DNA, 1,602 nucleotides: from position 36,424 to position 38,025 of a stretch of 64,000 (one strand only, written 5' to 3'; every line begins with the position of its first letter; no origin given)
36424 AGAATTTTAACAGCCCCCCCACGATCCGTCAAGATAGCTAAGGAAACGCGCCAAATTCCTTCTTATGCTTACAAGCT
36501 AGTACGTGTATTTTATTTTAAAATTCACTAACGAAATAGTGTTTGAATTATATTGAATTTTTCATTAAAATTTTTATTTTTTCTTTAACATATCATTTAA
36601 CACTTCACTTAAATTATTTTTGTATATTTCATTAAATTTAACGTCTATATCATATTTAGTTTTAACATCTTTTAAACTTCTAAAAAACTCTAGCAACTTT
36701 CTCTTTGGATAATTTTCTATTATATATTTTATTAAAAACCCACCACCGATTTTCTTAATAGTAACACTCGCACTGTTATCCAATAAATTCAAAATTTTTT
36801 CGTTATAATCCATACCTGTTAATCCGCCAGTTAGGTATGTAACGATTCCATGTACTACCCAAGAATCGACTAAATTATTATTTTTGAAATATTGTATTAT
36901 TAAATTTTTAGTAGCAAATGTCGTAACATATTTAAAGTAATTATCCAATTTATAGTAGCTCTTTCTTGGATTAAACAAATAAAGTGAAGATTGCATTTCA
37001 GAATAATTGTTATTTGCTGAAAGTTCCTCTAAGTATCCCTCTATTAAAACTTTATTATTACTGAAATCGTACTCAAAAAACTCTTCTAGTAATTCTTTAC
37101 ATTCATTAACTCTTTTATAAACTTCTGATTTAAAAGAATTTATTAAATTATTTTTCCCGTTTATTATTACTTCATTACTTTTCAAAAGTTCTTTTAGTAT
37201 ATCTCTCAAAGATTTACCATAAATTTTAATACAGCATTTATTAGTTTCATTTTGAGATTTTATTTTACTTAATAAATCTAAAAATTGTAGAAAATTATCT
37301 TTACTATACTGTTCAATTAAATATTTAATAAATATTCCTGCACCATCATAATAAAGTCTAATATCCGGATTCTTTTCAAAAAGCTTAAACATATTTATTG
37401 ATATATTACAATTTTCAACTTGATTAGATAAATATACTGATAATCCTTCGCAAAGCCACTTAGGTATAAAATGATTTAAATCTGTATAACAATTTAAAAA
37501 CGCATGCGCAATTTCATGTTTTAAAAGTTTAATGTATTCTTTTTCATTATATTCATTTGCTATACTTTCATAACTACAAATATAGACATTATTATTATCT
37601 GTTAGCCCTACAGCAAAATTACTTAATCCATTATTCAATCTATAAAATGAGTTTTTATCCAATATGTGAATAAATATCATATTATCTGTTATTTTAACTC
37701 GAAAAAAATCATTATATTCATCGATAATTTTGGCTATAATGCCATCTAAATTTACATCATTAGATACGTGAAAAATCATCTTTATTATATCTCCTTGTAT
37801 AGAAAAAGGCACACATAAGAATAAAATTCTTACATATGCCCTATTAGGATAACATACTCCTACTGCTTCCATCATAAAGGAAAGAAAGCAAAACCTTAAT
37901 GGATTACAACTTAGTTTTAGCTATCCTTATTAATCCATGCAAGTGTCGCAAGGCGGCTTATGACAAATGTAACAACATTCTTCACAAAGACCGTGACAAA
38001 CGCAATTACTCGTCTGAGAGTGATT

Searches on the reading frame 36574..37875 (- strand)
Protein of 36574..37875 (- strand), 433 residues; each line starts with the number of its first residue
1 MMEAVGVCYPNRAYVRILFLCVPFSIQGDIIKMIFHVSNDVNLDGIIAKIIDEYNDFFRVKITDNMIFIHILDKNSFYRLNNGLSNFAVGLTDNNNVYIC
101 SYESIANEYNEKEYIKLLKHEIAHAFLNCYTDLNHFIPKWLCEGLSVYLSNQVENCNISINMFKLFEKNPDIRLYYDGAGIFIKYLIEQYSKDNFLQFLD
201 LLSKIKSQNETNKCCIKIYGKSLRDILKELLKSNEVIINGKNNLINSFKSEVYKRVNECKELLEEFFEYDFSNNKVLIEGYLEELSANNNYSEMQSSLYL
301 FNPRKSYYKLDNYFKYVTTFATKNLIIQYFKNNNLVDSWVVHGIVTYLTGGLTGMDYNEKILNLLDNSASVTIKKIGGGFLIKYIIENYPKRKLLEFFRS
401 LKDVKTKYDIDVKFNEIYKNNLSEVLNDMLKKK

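Call 3: search_protein_families(library=pfam, proteins=[window:36574-37875:-], max_evalue=0.1)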
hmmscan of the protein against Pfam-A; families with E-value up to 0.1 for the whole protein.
window:36574-37875:- (433 aa): 4 families
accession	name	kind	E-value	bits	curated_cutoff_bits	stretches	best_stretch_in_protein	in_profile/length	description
PF13485.12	Peptidase_MA_2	-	3.6e-08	33.9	32.4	1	117-221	69-186/201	Peptidase MA superfamily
PF24520.1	ARM_KNTC1_1st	-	0.042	14.1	27.3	1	193-297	52-154/246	KNTC1 first ARM-repeats domain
PF10263.15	SprT-like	-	0.043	14.1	25.6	1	102-130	49-77/108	SprT-like family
PF07743.18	HSCB_C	-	0.072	13.9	22.1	0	225-272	4-54/74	HSCB C-terminal oligomerisation domain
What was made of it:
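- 36574..37779 (-): HExxH (Peptidase_MA_2) protein A, 401 aa and intact (the mechanical ORF extends to 37875). The N-terminal half carries HEIAH...WLCEG. The C-terminal half is a degenerate repeat of the same domain without HExxH. Pfam PF13485 at 33.9 bits against a cut-off of 32.4 (call 3).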

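Call 4: search_protein_families(library=ncbifam, proteins=[window:36574-37875:-], max_evalue=0.1)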
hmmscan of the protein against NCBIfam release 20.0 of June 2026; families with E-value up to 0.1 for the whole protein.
window:36574-37875:- (433 aa): 0 families

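Call 20: find_homologous_proteins(query=window:36574-37875:-, max_evalue=0.01)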
Query window:36574-37875:- (433 aa): 3 proteins with E <= 0.01 among 8000 candidates.
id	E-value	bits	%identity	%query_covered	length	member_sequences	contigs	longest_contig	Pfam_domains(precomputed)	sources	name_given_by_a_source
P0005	8.0e-281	949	100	100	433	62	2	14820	PF13485.12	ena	-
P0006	1.6e-120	421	51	90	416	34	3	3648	PF13485.12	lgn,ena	-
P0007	1.2e-63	234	37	89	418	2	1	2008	PF13485.12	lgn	-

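Call 23: find_encoding_contigs(protein=P0006, flank=10000, max_places=10)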
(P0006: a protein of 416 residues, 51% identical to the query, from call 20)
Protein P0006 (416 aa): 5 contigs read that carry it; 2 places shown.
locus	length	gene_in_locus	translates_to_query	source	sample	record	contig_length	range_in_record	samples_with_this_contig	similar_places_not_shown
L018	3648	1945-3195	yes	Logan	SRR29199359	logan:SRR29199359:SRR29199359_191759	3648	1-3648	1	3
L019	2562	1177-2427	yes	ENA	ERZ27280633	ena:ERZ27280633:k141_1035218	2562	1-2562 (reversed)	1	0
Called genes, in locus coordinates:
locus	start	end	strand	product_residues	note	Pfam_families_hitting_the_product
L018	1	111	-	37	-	?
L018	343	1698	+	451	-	PF04055:Radical_SAM, PF13353:Fer4_12 (weak)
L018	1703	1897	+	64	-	-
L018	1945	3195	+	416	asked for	PF13485:Peptidase_MA_2 (faint)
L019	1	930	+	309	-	?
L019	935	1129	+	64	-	-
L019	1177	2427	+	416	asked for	PF13485:Peptidase_MA_2 (faint)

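Call 24: find_encoding_contigs(protein=P0007, flank=10000, max_places=10)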
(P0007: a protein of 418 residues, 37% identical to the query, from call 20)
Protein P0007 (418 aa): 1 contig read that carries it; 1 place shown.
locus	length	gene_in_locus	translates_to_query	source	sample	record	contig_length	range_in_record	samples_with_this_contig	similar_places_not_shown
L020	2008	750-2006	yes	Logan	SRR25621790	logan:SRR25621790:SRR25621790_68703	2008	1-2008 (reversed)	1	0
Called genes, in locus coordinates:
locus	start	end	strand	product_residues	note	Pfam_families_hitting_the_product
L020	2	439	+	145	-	?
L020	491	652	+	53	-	-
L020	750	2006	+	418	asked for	PF13485:Peptidase_MA_2 (weak)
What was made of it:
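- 36574..37779 (-): Homologues P0006 (51%) and P0007 (37%) in the same cassette position (calls 20, 23, 24).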

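Call 27: search_protein_families(library=ncbifam, proteins=[L018:343-1698:+, L018:1703-1897:+, L020:491-652:+, L020:2-439:+], max_evalue=0.1)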
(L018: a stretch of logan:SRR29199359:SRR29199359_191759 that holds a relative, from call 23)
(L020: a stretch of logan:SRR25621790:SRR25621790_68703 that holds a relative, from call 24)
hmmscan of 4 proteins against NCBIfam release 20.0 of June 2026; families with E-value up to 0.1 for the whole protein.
L018:343-1698:+ (451 aa): 79 families (the best 25 are shown)
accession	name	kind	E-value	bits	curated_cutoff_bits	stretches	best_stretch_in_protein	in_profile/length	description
TIGR04545.1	rSAM_ahbD_hemeb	equivalog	5.9e-28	98.3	500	2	12-189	3-170/339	heme b synthase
TIGR04055.1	rSAM_NirJ2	equivalog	6.3e-27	95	500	1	14-340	5-322/326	putative heme d1 biosynthesis radical SAM protein NirJ2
TIGR04303.1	GeoRSP_rSAM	equivalog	1.1e-24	87.6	400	1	5-337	1-321/325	GeoRSP system radical SAM/SPASM protein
NF050035.1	rSAM_WgK_link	exception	2e-24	86.3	650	1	4-190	4-180/367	radical SAM/SPASM peptide maturase WgkB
TIGR04250.1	SCM_rSAM_ScmE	equivalog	4e-22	78.6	400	1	8-322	2-327/358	SynChlorMet cassette radical SAM/SPASM protein ScmE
TIGR04053.2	TIGR04053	equivalog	4.6e-22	78.8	395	1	6-189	5-181/366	TIGR04053 family radical SAM/SPASM domain-containing protein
TIGR02668.1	moaA_archaeal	equivalog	1.9e-21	76.3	325.25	1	10-187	11-179/303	GTP 3',8-cyclase MoaA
TIGR04054.1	rSAM_NirJ1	equivalog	4.2e-21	75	650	1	11-187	38-203/387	putative heme d1 biosynthesis radical SAM protein NirJ1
TIGR02666.1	moaA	equivalog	8.5e-20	71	284.05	1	12-186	13-185/336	GTP 3',8-cyclase MoaA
TIGR04347.1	pseudo_SAM_Halo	equivalog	9.2e-20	71.3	525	1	11-195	40-213/390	TIGR04347 family pseudo-SAM/SPASM protein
TIGR04051.1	rSAM_NirJ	equivalog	1.9e-19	69.9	515.45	1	15-191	8-173/354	heme d1 biosynthesis radical SAM protein NirJ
NF001199.0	PRK00164.2-1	equivalog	2.9e-19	69.3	231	1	10-184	13-178/308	GTP 3',8-cyclase MoaA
TIGR02109.1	PQQ_syn_pqqE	equivalog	3.1e-19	69.2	381.35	1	4-356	2-346/358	pyrroloquinoline quinone biosynthesis protein PqqE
TIGR04546.1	rSAM_ahbC_deAc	equivalog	6.5e-19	68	650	1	11-187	41-206/390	12,18-didecarboxysiroheme deacetylase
NF047865.1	rSAM_PapB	equivalog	1.4e-18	67.3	340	1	10-333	4-327/330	PapB family radical SAM/SPASM ranthipeptide maturase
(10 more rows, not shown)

L018:1703-1897:+ (64 aa): 0 families

L020:491-652:+ (53 aa): 0 families

L020:2-439:+ (145 aa): 2 families
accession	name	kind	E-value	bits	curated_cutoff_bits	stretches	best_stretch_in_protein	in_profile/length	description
TIGR04085.1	rSAM_more_4Fe4S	domain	0.00013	22.4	27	1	7-32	56-81/93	SPASM domain-containing protein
TIGR04084.1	rSAM_AF0577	subfamily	0.021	13.7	225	1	5-75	265-330/347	TIGR04084 family radical SAM/SPASM domain-containing protein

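Call 28: search_protein_families(library=pfam, proteins=[L018:343-1698:+, L018:1703-1897:+, L020:491-652:+, L020:2-439:+], max_evalue=0.1)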
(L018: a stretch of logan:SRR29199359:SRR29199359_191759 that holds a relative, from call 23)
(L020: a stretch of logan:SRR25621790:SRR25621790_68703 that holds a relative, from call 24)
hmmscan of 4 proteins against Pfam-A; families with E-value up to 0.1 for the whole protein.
L018:343-1698:+ (451 aa): 2 families
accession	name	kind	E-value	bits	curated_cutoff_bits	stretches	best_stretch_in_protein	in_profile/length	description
PF04055.27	Radical_SAM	-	2.8e-22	80.1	29.5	1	14-180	2-165/166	Radical SAM superfamily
PF13353.11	Fer4_12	-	8e-07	29.9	22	1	18-93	14-81/137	4Fe-4S single cluster domain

L018:1703-1897:+ (64 aa): 0 families

L020:491-652:+ (53 aa): 0 families

L020:2-439:+ (145 aa): 0 families
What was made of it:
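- On Radical SAM/SPASM RiPP cassette (generic): Pfam Radical_SAM 2.8e-22 (call 28).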

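Call 31: find_related_loci(query=A1, collection=genome_contigs, flank=6000)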
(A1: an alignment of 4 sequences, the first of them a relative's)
Query A1 (433 aa) in genome_contigs; peptide patterns used: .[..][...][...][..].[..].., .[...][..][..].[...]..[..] (x = any residue, [..] = any of these).
123 stretches matched a pattern, but none encodes a relative of the query by tblastn (E <= 1e-3).
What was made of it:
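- Tried and rejected: It found nothing (call 31).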

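Call 32: find_related_loci(query=A1, collection=metagenome_contigs, flank=6000)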
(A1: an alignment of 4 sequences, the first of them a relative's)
Query A1 (433 aa) in metagenome_contigs; peptide patterns used: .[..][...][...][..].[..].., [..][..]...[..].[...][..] (x = any residue, [..] = any of these).
600 stretches matched a pattern (row limit reached: there are more); 11 encode a relative of the query (tblastn E <= 1e-3); 11 distinct loci.
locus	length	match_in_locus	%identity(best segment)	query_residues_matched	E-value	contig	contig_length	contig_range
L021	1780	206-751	33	40-224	4e-15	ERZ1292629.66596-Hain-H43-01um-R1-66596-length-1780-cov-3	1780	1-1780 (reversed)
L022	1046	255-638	29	87-209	1e-10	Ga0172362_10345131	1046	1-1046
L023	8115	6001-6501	25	37-206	6e-9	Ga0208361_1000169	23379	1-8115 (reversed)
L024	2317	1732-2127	28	86-204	2e-8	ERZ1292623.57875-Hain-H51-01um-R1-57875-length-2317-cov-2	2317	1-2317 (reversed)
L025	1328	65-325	32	56-149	2e-8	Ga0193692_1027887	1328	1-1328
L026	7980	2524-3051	28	46-220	4e-8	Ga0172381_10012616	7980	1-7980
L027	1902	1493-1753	32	56-149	3e-8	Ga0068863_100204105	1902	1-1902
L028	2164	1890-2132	33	55-129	5e-7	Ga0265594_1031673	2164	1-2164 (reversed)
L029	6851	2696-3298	27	46-231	3e-6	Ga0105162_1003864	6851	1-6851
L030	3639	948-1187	32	84-168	4e-6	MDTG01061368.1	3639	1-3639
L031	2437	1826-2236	19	110-230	8e-6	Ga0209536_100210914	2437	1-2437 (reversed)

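Call 38: search_solved_structures(query=A2, max_evalue=10, show_alignments=2)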
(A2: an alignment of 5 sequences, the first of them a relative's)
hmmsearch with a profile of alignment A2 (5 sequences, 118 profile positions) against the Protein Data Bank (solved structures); distinct sequences matched with E-value up to 10: 1.
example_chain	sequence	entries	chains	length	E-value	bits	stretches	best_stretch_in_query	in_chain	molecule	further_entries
4u7l_A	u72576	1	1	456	1.1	12.4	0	4-77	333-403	Leucine-rich repeats and immunoglobulin-like domains protein 1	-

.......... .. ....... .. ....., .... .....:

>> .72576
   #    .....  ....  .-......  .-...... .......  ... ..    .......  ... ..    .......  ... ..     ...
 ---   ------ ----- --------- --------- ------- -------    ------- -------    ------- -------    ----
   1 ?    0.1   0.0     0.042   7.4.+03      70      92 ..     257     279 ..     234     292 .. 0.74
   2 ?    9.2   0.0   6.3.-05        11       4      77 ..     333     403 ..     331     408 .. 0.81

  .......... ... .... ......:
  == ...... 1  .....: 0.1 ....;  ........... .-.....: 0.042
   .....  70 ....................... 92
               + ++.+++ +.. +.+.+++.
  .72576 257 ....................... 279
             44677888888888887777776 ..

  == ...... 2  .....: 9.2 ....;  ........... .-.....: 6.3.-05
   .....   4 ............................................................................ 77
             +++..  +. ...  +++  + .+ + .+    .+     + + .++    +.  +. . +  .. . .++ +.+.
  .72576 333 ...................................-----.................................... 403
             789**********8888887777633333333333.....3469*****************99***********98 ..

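Call 39: search_solved_structures(query=L018:343-1698:+, max_evalue=0.001)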
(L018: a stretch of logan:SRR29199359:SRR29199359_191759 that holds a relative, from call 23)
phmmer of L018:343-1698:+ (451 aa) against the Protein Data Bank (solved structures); distinct sequences matched with E-value up to 0.001: 6.
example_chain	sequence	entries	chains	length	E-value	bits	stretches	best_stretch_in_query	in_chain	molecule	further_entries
1tv7_A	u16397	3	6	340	8.5e-07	31.2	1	10-174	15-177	Molybdenum cofactor biosynthesis protein A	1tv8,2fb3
2fb2_A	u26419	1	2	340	1.4e-06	30.5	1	11-174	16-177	Molybdenum cofactor biosynthesis protein A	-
6c8v_A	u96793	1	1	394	2e-05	26.7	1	5-343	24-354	Coenzyme PQQ synthesis protein E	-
6efn_A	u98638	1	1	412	4.4e-05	25.6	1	7-190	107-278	Sporulation killing factor maturation protein SkfB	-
5wgg_A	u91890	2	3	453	0.00022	23.3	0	12-334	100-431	Radical SAM domain protein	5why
7tol_A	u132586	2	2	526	0.0008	21.4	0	11-140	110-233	glycerol dibiphytanyl glycerol tetraether - macrocyclic archaeol synthase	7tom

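Call 40: search_protein_families(library=pfam, alignment_id=A2, max_evalue=10)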
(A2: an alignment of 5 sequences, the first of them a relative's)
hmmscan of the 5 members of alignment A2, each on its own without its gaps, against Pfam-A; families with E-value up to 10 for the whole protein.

A. member 1, L018:1300-1698:+ (132 aa): 0 families

B. families by the number of members that match (of 5 scanned): 5 families
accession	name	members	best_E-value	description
PF00392.27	GntR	1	0.043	Bacterial regulatory proteins, gntR family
PF07848.18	PaaX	1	0.073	PaaX-like protein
PF11645.14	PDDEXK_5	1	0.14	PD-(D/E)XK endonuclease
PF02002.24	TFIIE_alpha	1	0.16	TFIIE alpha subunit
PF09280.16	XPC-binding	1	0.23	XPC-binding domain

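Call 69: list_cluster_members(proteins=[L020:2-439:+, L032:2-487:+, L024:2-1210:+, L028:1-798:+, L069:3243-3500:+, L069:2184-3224:+, L020:491-652:+, L024:1282-1452:+, L069:3497-3679:+, L032:539-679:+])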
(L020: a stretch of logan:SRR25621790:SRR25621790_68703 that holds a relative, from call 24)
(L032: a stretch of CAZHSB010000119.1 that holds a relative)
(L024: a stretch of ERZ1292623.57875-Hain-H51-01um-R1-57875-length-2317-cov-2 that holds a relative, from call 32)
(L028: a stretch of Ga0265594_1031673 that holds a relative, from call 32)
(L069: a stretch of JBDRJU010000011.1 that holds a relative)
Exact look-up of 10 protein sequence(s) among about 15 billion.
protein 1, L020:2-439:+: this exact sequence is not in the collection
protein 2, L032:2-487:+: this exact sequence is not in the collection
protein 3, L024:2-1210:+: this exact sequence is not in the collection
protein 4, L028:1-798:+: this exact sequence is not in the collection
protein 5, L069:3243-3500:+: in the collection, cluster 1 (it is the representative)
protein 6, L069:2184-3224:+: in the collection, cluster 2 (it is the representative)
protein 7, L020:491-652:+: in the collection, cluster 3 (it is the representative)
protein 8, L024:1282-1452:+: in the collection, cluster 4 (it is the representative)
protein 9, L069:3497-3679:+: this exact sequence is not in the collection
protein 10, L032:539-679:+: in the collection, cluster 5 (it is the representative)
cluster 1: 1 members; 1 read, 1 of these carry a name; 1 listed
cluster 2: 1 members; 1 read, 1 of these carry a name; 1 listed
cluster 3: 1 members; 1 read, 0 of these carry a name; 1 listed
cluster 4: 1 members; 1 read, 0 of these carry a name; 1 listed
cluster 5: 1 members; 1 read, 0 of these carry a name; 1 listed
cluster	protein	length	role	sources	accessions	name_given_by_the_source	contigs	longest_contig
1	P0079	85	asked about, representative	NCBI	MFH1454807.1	MAG: hypothetical protein ABIF22_00570 [bacterium]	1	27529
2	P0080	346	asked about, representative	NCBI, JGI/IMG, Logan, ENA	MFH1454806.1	MAG: radical SAM protein [bacterium]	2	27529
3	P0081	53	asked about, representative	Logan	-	-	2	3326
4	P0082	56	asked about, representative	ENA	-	-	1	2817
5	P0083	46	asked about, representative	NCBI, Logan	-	-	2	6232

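Call 82: search_protein_families(library=ncbifam, proteins=[P0077, P0078, P0083, P0081], max_evalue=0.01)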
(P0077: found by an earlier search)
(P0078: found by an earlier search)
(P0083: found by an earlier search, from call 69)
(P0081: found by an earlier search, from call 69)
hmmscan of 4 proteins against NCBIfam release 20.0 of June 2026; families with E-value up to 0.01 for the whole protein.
P0077 (442 aa): 81 families (the best 25 are shown)
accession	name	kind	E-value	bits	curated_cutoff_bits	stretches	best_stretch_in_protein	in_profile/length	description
TIGR04545.1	rSAM_ahbD_hemeb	equivalog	2.1e-34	119.5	500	2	12-191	4-181/339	heme b synthase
TIGR04303.1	GeoRSP_rSAM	equivalog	2.1e-31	109.7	400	1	4-329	1-321/325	GeoRSP system radical SAM/SPASM protein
TIGR04055.1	rSAM_NirJ2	equivalog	2e-30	106.4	500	1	14-330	6-315/326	putative heme d1 biosynthesis radical SAM protein NirJ2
TIGR04051.1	rSAM_NirJ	equivalog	3.6e-30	105.1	515.45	2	13-181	7-172/354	heme d1 biosynthesis radical SAM protein NirJ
NF050035.1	rSAM_WgK_link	exception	6.5e-29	101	650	2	5-192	6-191/367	radical SAM/SPASM peptide maturase WgkB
TIGR04347.1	pseudo_SAM_Halo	equivalog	1.1e-27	97.4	525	1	12-182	42-209/390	TIGR04347 family pseudo-SAM/SPASM protein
TIGR04054.1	rSAM_NirJ1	equivalog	4.5e-27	94.7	650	1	11-190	39-215/387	putative heme d1 biosynthesis radical SAM protein NirJ1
TIGR04053.2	TIGR04053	equivalog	7.2e-26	91.3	395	1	5-222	5-223/366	TIGR04053 family radical SAM/SPASM domain-containing protein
TIGR04250.1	SCM_rSAM_ScmE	equivalog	1.3e-24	86.8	400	1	6-326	1-339/358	SynChlorMet cassette radical SAM/SPASM protein ScmE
TIGR04340.1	rSAM_ACGX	hypoth_equivalog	1.9e-24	86.5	400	1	10-326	5-332/341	radical SAM/SPASM domain protein, ACGX system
TIGR04133.1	rSAM_w_lipo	hypoth_equivalog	6e-23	81.3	425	1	13-314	29-331/350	TIGR04133 family radical SAM/SPASM protein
TIGR03962.1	mycofact_rSAM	equivalog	2.6e-22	79.5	265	1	4-324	8-322/339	mycofactocin radical SAM maturase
TIGR04546.1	rSAM_ahbC_deAc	equivalog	4.3e-22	78.4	650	1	12-188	43-216/390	12,18-didecarboxysiroheme deacetylase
TIGR02109.1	PQQ_syn_pqqE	equivalog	2.8e-21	75.9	381.35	1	4-174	3-171/358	pyrroloquinoline quinone biosynthesis protein PqqE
TIGR02668.1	moaA_archaeal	equivalog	4.3e-21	75.2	325.25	1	9-267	11-266/303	GTP 3',8-cyclase MoaA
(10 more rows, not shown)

P0078 (57 aa): 0 families

P0083 (46 aa): 0 families

P0081 (53 aa): 0 families
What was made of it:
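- Closest known: Short radical SAM/SPASM enzymes of the AhbD / NirJ / GeoRSP / ScmE / PqqE / MftC group. Same: These are the best-scoring NCBIfam families for the intact maturases, with alignments spanning the whole radical SAM plus SPASM region and the same start close to the N-terminus (calls 27, 82).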
